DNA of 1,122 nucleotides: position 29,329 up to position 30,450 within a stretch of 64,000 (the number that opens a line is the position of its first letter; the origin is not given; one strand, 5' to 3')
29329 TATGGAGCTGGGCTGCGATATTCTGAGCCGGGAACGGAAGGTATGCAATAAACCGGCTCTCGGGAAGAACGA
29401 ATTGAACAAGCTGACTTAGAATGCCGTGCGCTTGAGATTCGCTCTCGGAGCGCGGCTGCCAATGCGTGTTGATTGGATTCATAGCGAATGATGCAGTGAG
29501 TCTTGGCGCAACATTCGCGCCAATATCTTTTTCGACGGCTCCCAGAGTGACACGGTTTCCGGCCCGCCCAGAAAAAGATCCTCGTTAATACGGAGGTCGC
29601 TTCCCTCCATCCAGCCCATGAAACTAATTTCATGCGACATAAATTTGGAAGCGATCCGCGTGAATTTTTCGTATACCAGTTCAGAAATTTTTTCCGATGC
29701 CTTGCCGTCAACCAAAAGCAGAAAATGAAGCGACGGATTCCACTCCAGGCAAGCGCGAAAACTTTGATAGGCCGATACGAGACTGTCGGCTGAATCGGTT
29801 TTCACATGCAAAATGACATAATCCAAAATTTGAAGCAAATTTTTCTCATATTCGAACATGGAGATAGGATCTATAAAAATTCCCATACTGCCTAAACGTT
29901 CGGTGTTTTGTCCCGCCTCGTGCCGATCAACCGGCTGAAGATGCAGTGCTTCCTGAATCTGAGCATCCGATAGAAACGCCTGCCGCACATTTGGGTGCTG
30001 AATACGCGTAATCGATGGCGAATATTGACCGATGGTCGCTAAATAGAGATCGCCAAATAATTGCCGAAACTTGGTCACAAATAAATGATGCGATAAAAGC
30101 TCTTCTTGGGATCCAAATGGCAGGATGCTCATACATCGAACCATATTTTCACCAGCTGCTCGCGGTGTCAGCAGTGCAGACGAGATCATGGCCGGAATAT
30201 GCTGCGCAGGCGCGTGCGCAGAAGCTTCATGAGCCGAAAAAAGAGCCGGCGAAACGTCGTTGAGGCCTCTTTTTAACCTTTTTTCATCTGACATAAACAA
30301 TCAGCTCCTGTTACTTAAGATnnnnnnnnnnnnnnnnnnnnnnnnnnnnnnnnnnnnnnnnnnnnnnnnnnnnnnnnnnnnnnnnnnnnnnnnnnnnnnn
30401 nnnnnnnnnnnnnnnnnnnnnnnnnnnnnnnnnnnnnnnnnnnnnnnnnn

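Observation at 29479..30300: ParA/MinD-like protein that has lost the Walker A motif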

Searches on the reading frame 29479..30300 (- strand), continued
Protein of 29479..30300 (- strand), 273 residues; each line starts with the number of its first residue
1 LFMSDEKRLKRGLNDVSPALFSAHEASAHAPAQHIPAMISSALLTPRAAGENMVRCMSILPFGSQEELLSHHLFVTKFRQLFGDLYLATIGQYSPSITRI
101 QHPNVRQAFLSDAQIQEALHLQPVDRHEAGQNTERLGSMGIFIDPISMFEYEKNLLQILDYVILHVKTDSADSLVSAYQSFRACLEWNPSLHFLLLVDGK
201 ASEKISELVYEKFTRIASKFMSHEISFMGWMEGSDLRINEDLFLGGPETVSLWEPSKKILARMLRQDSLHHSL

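Call 36: find_encoding_contigs(protein=P0106, flank=6000, max_places=2)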
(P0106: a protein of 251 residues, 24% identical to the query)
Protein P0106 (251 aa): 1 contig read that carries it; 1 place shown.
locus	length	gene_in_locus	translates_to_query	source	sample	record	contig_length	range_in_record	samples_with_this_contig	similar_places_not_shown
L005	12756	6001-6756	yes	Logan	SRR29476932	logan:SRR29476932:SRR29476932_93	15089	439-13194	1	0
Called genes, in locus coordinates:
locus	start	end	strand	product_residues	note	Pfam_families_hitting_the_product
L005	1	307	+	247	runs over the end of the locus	?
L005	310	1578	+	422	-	PF00171:Aldedh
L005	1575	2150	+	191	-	PF01467:CTP_transf_like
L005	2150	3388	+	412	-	PF01595:CNNM, PF00571:CBS (faint), PF03471:CorC_HlyC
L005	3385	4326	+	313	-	PF01595:CNNM, PF00571:CBS (faint)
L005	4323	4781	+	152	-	-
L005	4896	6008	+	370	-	PF00142:Fer4_NifH (faint), PF01656:CbiA, PF02374:ArsA_ATPase (weak), PF09140:MipZ, PF10609:ParA, PF13614:AAA_31, PF02922:CBM_48, PF16561:AMPK1_CBM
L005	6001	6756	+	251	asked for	-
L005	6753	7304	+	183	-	-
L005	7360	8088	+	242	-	PF24481:CT398_CC, PF02591:Zn_ribbon_9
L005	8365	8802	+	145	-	PF02381:MraZ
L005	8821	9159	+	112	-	PF01740:STAS, PF13466:STAS_2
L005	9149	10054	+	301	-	PF01795:Methyltransf_5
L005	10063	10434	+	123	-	-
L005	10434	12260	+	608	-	PF03717:PBP_dimer, PF00905:Transpeptidase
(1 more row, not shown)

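Call 37: find_encoding_contigs(protein=P0065, flank=6000, max_places=2)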
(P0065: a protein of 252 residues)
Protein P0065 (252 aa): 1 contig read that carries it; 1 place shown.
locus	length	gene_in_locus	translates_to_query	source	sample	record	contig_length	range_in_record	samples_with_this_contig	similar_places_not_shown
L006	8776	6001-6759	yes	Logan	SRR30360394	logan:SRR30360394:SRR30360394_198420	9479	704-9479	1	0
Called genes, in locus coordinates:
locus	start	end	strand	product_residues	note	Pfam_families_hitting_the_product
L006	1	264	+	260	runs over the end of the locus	PF00696:AA_kinase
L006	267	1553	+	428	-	PF00171:Aldedh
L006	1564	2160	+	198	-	PF01467:CTP_transf_like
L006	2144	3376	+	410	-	PF01595:CNNM, PF00571:CBS (weak), PF03471:CorC_HlyC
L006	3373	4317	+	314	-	PF01595:CNNM, PF00571:CBS (weak)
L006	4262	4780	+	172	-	-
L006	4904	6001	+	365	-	PF00142:Fer4_NifH (faint), PF01656:CbiA, PF06564:CBP_BcsQ (weak), PF09140:MipZ (faint), PF10609:ParA, PF13614:AAA_31, PF02922:CBM_48, PF16561:AMPK1_CBM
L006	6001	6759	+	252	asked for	-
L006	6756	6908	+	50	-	-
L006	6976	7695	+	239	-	-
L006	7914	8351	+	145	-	PF02381:MraZ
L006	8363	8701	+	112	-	PF01740:STAS, PF13466:STAS_2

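Call 58: find_encoding_contigs(protein=P0017, flank=6000, max_places=2)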
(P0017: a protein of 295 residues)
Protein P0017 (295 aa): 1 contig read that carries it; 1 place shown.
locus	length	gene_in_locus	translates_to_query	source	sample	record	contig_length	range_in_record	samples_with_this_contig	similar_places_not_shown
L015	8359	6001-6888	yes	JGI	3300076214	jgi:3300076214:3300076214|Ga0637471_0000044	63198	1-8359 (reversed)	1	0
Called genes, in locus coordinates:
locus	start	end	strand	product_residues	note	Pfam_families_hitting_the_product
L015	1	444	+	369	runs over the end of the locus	PF00696:AA_kinase, PF01472:PUA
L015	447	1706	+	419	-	PF00171:Aldedh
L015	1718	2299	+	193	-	PF01467:CTP_transf_like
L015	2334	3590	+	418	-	PF01595:CNNM, PF00571:CBS (faint), PF03471:CorC_HlyC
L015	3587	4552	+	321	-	PF01595:CNNM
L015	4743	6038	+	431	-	PF00142:Fer4_NifH (weak), PF01656:CbiA, PF06564:CBP_BcsQ, PF09140:MipZ, PF10609:ParA, PF13614:AAA_31, PF16561:AMPK1_CBM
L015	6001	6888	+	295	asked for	-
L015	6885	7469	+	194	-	-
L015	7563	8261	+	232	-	-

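Call 59: find_encoding_contigs(protein=P0101, flank=6000, max_places=2)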
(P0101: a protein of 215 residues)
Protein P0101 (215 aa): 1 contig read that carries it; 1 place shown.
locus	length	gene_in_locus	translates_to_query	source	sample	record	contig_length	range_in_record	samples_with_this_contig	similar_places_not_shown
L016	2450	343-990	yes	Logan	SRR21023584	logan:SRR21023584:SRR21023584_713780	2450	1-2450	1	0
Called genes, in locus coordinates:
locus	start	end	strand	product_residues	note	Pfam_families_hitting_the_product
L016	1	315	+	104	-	?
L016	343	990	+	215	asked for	-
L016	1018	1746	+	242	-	PF04542:Sigma70_r2, PF04539:Sigma70_r3 (weak), PF04545:Sigma70_r4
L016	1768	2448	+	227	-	?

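Call 60: find_encoding_contigs(protein=P0091, flank=6000, max_places=2)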
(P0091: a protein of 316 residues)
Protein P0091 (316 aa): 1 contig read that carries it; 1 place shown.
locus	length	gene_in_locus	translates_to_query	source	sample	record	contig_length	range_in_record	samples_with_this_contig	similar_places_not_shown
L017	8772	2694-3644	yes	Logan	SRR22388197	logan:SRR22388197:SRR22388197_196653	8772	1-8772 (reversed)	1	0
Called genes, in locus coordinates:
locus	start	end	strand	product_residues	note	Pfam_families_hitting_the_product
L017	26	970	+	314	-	PF01595:CNNM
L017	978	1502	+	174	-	-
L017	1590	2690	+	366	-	PF00142:Fer4_NifH (weak), PF01656:CbiA, PF02374:ArsA_ATPase, PF06564:CBP_BcsQ, PF10609:ParA, PF13614:AAA_31, PF09140:MipZ (weak), PF16561:AMPK1_CBM, +1 more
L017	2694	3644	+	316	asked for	-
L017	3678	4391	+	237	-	-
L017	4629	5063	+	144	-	PF02381:MraZ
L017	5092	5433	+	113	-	PF01740:STAS, PF13466:STAS_2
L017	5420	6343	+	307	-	PF01135:PCMT (weak), PF01209:Ubie_methyltran (faint), PF01795:Methyltransf_5, PF08704:GCD14 (faint), PF13847:Methyltransf_31, PF08242:Methyltransf_12 (faint), PF13649:Methyltransf_25 (weak)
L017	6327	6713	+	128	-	-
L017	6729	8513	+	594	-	PF03717:PBP_dimer, PF00905:Transpeptidase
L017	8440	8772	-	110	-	?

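Call 89: search_protein_families(library=padloc, proteins=[window:29479-30294:-], max_evalue=0.01)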
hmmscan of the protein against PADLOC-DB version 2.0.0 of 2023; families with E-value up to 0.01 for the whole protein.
window:29479-30294:- (271 aa): 0 families

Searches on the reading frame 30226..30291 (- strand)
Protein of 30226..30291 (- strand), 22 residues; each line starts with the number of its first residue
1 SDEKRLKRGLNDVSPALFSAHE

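Call 52: search_solved_structures(query=A3, max_evalue=10, show_alignments=5)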
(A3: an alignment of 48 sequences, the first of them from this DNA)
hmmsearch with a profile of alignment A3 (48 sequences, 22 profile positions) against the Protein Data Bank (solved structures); distinct sequences matched with E-value up to 10: 3.
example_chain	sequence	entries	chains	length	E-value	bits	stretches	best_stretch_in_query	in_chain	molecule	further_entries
7lol_A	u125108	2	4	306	6.8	9.4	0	5-13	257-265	Agmatinase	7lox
7lba_A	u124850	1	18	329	7.3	9.3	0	5-13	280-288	Agmatinase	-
7dmb_A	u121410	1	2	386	7.4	9.3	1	12-21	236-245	Putative methyltransferase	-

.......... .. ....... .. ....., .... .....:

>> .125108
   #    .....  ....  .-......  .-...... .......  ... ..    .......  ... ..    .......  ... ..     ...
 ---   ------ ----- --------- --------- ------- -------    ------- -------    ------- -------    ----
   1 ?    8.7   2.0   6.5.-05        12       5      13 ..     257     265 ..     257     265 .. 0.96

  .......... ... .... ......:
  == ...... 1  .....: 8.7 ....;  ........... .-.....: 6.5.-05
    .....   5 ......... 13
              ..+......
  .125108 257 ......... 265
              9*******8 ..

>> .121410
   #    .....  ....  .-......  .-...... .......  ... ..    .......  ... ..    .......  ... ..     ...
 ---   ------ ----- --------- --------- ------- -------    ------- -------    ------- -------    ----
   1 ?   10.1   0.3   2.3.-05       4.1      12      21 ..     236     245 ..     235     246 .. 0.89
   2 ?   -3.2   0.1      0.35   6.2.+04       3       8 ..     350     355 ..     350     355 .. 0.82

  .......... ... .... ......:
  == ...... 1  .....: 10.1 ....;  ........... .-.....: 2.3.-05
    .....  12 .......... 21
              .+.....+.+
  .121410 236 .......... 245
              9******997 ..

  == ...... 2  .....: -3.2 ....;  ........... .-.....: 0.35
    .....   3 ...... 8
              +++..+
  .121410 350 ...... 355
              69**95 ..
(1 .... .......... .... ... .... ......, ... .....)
